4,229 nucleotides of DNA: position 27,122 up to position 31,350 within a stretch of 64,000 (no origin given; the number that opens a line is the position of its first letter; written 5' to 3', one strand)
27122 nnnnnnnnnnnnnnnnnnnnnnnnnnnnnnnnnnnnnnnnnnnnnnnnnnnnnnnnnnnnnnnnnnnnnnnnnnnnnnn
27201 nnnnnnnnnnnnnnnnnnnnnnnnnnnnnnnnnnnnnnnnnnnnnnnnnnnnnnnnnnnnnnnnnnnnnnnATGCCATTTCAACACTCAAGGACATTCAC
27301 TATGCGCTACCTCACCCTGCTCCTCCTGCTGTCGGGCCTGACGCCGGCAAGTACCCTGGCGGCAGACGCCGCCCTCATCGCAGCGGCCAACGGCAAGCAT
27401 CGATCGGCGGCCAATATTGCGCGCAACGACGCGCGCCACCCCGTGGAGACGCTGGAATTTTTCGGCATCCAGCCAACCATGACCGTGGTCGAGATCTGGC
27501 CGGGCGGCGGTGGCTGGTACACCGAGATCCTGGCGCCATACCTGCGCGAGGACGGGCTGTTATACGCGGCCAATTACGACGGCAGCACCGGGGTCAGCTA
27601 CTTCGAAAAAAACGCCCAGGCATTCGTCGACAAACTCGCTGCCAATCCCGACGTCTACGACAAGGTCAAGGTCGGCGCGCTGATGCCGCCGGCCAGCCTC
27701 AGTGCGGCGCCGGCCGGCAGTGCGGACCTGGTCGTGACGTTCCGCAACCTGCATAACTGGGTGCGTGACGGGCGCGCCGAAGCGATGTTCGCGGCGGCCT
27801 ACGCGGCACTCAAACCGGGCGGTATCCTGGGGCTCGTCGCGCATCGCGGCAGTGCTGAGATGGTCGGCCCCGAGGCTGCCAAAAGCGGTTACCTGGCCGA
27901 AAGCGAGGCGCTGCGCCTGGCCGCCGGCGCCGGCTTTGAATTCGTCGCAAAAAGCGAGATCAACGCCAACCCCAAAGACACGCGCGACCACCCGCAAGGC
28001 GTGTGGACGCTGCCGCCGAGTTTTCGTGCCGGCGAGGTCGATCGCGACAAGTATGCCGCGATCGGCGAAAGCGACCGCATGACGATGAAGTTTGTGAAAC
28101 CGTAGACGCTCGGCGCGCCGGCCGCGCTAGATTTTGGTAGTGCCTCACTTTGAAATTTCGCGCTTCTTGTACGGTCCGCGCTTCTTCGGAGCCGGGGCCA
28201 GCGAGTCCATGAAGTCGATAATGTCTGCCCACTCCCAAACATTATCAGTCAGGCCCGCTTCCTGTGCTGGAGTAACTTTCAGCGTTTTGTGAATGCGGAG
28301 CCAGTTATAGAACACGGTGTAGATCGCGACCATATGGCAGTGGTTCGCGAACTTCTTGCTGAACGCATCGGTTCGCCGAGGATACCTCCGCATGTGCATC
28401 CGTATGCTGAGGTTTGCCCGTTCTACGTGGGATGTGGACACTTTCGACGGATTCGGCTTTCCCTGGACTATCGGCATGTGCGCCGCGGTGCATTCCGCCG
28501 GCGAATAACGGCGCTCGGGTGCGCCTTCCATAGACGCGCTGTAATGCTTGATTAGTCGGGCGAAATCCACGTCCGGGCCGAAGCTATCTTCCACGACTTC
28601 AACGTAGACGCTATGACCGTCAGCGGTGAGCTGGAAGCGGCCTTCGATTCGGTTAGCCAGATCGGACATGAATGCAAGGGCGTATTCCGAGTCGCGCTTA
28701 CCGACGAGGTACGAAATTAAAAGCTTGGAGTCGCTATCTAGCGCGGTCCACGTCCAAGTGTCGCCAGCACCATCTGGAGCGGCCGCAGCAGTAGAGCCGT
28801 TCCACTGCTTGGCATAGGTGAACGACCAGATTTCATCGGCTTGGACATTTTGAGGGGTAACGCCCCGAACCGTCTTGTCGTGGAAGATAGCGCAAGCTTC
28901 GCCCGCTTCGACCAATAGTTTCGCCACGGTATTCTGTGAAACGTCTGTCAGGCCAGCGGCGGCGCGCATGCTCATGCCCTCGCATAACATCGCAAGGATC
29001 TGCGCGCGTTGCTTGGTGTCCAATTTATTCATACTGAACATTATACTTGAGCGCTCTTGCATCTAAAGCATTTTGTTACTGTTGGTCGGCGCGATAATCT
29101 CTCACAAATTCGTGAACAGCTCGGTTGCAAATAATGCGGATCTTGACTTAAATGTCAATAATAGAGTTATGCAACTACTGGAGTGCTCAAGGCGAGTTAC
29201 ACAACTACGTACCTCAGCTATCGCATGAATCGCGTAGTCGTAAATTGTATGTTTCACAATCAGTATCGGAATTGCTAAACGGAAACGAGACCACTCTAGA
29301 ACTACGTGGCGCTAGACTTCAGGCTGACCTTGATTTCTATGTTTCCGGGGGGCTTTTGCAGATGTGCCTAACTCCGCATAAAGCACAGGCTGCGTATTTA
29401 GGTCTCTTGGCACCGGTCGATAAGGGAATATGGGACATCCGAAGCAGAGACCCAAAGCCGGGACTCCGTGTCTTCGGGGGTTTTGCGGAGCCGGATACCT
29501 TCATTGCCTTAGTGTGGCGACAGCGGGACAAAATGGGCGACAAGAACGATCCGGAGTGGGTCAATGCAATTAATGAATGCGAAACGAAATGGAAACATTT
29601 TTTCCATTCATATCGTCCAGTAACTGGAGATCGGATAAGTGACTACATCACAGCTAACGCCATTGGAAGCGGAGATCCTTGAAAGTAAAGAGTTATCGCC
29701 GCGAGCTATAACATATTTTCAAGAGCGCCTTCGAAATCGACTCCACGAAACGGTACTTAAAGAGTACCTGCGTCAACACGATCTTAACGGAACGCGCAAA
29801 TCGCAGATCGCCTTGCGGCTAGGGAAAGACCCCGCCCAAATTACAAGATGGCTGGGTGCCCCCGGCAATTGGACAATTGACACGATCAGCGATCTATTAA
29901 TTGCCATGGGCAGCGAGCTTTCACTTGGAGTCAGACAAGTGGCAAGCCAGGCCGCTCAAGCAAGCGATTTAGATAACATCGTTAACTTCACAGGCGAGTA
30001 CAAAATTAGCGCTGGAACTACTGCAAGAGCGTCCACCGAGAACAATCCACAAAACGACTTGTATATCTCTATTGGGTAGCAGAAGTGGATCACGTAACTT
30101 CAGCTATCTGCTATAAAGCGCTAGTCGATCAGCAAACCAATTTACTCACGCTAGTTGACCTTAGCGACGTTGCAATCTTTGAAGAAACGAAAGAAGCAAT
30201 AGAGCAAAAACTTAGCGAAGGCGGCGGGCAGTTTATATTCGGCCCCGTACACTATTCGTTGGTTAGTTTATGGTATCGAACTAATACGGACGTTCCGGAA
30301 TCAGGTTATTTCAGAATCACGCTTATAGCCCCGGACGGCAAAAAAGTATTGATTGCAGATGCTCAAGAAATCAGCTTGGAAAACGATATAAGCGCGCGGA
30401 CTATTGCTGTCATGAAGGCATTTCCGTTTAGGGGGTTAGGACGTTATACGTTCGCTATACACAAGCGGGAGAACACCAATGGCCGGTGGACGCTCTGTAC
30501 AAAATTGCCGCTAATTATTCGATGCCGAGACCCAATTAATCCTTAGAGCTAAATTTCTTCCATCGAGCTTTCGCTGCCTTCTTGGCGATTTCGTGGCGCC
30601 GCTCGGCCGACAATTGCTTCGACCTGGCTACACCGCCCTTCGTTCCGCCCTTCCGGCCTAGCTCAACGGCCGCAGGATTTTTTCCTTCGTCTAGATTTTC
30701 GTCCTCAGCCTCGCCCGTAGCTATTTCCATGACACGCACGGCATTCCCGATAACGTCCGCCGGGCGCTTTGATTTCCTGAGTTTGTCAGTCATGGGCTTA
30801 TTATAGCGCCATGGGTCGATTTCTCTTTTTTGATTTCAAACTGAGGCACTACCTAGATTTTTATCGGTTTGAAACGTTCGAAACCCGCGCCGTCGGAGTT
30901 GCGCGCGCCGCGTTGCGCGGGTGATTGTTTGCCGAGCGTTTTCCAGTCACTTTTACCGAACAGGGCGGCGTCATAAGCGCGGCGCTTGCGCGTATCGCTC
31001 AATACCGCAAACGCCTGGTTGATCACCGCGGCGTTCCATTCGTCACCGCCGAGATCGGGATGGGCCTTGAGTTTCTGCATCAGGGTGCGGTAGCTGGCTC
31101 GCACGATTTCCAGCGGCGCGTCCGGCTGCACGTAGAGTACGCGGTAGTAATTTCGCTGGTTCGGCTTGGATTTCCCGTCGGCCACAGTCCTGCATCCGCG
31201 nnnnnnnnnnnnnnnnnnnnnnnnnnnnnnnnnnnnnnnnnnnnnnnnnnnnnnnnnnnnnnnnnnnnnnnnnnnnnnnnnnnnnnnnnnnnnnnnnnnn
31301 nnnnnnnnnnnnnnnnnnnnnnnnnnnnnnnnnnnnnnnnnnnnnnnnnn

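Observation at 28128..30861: Cargo-carrying IS1-family transposon inserted between two convergent genes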

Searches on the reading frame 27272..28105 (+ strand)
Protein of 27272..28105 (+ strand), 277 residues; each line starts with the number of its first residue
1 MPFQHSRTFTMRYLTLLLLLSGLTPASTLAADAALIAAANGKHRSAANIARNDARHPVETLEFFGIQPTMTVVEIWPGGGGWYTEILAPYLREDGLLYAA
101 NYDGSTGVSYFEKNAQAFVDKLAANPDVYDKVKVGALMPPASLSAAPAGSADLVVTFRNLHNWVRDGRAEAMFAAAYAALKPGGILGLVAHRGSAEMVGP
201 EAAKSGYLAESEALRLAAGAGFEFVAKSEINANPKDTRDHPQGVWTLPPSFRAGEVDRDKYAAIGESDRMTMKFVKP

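Call 4: search_protein_families(library=pfam, proteins=[window:27272-28105:+], max_evalue=0.1)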
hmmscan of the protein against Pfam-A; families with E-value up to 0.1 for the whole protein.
window:27272-28105:+ (277 aa): 5 families
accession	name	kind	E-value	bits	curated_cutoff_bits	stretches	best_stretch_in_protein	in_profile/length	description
PF08242.18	Methyltransf_12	-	0.0024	19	30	1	143-186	62-98/98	Methyltransferase domain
PF13649.12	Methyltransf_25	-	0.0049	18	27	1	146-184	60-97/97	Methyltransferase domain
PF08241.18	Methyltransf_11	-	0.02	16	21.2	1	142-186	53-93/95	Methyltransferase domain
PF13489.12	Methyltransf_23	-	0.051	13.7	27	1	61-189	13-117/164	Methyltransferase domain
PF07862.16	Nif11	-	0.059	14.1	23.8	0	113-133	4-24/48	Nif11 domain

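Call 5: search_protein_families(library=ncbifam, proteins=[window:27272-28105:+], max_evalue=0.1)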
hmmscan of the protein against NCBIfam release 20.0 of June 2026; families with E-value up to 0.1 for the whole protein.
window:27272-28105:+ (277 aa): 1 family
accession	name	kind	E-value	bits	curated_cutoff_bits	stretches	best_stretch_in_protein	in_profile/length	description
TIGR03798.1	leader_Nif11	subfamily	0.041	14.1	32.3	0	112-133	3-24/68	Nif11-like leader peptide family RiPP precursor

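Call 9: find_encoding_contigs(protein=window:27272-28105:+, flank=6000, max_places=10)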
Protein window:27272-28105:+ (277 aa): no gene with exactly this product is on record in the collection.

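Call 40: find_homologous_proteins(query=window:27272-28105:+, max_evalue=1e-20)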
Query window:27272-28105:+ (277 aa): 8000 proteins with E <= 1e-20 among 8000 candidates; the best 120 are listed.
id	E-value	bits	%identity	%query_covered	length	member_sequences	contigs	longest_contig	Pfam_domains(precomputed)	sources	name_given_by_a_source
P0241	2.6e-172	589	100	96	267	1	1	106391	-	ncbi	-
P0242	1.5e-131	456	79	92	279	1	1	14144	-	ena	-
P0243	4.6e-131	454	75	100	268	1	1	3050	-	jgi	-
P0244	3.2e-130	451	79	91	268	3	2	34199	-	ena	-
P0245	4.8e-130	451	78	91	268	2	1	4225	-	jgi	-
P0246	6.6e-130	450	81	88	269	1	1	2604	-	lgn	-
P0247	8.5e-130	450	77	95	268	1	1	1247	-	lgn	-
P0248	9.6e-130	450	74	100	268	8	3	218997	-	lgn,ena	-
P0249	1.0e-129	450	80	86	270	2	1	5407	-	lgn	-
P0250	3.2e-129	448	81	85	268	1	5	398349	-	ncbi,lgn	-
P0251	5.6e-129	447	80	86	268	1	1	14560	-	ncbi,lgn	ncbi:MAG: methyltransferase [Gammaproteobacteria bacterium]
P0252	1.1e-128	446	80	90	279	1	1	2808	-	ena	-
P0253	3.1e-127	442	78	85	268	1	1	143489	-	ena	-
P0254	4.3e-126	438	78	86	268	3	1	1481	-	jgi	-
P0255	3.0e-125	435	77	91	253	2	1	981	-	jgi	jgi:predicted methyltransferase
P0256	3.9e-124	431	72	96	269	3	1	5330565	-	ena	-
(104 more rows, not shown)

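Call 41: find_encoding_contigs(protein=P0250, flank=4000, max_places=3)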
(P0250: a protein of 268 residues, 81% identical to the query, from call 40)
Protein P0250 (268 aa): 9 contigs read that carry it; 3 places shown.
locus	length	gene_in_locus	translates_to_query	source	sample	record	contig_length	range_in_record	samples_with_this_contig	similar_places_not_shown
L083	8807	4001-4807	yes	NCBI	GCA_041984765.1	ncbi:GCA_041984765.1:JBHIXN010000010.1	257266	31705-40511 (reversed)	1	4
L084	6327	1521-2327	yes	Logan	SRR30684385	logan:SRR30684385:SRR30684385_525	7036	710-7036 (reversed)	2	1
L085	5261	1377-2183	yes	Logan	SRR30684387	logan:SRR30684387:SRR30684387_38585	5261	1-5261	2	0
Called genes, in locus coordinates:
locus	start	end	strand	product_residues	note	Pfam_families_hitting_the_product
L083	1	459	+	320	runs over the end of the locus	PF00561:Abhydrolase_1, PF12146:Hydrolase_4, PF12697:Abhydrolase_6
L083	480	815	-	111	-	PF08755:YccV-like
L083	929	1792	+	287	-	PF02811:PHP (weak)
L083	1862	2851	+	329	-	PF27522:YDMC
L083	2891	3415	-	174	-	PF00903:Glyoxalase (weak), PF13669:Glyoxalase_4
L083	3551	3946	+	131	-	PF13622:4HBT_3, PF03061:4HBT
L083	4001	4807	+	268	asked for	-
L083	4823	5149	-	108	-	PF00226:DnaJ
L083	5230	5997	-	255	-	PF13369:Transglut_core2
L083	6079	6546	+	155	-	PF04075:F420H2_quin_red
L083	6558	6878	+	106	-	-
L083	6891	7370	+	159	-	PF00583:Acetyltransf_1, PF13508:Acetyltransf_7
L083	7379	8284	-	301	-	PF00126:HTH_1, PF03466:LysR_substrate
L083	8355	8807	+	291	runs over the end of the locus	PF02900:LigB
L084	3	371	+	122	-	?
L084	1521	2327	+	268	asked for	-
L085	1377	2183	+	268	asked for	-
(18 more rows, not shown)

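Call 42: find_encoding_contigs(protein=P0244, flank=4000, max_places=3)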
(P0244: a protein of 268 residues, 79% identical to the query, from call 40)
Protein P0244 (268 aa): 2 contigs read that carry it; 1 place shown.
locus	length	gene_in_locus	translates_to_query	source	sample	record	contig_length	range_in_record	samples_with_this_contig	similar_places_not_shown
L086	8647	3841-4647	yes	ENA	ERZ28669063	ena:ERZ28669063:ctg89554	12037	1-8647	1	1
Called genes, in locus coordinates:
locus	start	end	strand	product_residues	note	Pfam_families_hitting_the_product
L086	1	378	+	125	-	?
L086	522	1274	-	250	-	PF00378:ECH_1, PF16113:ECH_2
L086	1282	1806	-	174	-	PF00903:Glyoxalase (faint), PF13669:Glyoxalase_4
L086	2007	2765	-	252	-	PF00665:rve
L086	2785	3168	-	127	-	PF13936:HTH_38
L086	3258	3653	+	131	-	PF03061:4HBT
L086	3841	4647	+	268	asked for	-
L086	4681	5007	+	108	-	-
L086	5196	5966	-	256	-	PF13369:Transglut_core2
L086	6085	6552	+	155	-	PF04075:F420H2_quin_red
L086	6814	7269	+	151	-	PF00583:Acetyltransf_1, PF13508:Acetyltransf_7 (weak), PF08445:FR47 (weak)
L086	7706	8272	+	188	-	PF04264:YceI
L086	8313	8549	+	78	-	PF09360:zf-CDGSH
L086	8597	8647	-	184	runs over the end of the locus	PF02627:CMD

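Call 43: find_encoding_contigs(protein=P0256, flank=4000, max_places=3)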
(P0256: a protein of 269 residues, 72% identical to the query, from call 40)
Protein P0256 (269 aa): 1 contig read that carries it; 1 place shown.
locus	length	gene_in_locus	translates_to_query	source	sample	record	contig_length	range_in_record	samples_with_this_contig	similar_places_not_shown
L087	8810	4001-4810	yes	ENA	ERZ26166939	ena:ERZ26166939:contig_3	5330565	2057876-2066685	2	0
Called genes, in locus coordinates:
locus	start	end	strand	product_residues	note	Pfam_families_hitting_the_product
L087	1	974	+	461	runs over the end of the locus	PF07044:DUF1329, PF17131:TP_0789-like (faint)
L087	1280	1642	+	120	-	-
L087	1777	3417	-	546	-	PF13434:Lys_Orn_oxgnase (faint), PF00743:FMO-like, PF01266:DAO (faint), PF07992:Pyr_redox_2, PF13450:NAD_binding_8, PF13738:Pyr_redox_3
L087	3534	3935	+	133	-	PF13622:4HBT_3 (weak), PF03061:4HBT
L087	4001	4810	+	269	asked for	-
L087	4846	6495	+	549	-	PF00501:AMP-binding, PF13193:AMP-binding_C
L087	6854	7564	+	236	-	PF02798:GST_N, PF13417:GST_N_3, PF13409:GST_N_2, PF14497:GST_C_3 (weak), PF13410:GST_C_2 (weak)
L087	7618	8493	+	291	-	PF00296:Bac_luciferase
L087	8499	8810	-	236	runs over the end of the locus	-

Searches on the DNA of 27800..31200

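Call 67: search_rna_families(source=window, start=27800, end=31200, threshold=evalue, max_evalue=1)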
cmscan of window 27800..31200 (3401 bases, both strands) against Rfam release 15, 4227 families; matches with E-value up to 1: 0.
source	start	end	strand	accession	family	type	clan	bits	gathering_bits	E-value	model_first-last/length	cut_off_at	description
